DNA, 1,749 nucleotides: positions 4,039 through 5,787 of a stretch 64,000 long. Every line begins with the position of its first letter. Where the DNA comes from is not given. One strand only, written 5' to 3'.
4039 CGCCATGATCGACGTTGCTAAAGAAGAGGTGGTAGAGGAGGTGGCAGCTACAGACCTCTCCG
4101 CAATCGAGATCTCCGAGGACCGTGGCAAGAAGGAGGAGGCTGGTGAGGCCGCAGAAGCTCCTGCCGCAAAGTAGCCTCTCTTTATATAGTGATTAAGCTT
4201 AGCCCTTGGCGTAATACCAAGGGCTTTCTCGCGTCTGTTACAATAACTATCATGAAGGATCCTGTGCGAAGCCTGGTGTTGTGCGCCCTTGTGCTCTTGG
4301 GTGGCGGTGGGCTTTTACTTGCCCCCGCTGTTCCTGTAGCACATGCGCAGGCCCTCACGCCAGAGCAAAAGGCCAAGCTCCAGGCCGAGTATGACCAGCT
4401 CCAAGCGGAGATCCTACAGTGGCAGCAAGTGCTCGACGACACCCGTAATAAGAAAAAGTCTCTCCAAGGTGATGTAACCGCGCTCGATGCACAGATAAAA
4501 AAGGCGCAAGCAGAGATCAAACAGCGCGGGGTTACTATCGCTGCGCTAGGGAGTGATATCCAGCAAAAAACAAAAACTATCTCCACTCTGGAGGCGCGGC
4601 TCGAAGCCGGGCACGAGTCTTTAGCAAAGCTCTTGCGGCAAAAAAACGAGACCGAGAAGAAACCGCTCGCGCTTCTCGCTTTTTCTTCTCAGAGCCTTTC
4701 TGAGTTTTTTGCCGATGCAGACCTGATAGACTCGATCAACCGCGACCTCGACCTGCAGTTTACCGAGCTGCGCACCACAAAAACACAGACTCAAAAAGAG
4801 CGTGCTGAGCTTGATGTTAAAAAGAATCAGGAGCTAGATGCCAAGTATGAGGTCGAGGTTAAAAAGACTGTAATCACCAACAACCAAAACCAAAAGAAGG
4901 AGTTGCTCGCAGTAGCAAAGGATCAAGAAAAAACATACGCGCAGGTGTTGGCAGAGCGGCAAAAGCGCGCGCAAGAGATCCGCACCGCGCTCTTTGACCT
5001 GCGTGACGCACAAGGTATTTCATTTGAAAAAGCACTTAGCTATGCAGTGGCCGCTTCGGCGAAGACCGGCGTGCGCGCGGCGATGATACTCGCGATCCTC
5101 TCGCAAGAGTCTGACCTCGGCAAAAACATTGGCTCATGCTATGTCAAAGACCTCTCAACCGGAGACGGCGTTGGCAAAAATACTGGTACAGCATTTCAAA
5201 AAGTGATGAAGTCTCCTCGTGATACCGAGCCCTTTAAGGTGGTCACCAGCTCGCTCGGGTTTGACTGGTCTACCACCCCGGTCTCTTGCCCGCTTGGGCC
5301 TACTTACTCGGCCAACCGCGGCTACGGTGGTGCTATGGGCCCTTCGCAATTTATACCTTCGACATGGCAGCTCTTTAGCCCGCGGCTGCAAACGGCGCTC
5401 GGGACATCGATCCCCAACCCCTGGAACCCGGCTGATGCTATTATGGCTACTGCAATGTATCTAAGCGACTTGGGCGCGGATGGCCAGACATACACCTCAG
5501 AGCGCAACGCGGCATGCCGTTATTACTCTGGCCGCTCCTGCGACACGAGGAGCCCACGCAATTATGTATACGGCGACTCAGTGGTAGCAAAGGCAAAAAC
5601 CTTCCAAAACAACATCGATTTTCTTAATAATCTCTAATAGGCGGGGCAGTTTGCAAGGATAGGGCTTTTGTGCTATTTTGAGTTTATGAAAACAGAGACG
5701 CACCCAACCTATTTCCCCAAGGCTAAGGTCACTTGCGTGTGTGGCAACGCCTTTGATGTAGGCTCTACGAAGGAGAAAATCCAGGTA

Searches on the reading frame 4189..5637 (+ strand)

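Call 65: search_protein_families(library=pfam, proteins=[window:4189-5637:+])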
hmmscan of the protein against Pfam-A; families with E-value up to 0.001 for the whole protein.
window:4189-5637:+ (482 aa): 2 families
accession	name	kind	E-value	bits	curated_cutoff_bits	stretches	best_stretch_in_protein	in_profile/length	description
PF13406.11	SLT_2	-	1.9e-08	34.3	24.3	1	379-429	152-200/292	Transglycosylase SLT domain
PF01464.25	SLT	-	0.00012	22.1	21.3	0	286-452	3-101/117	Transglycosylase SLT domain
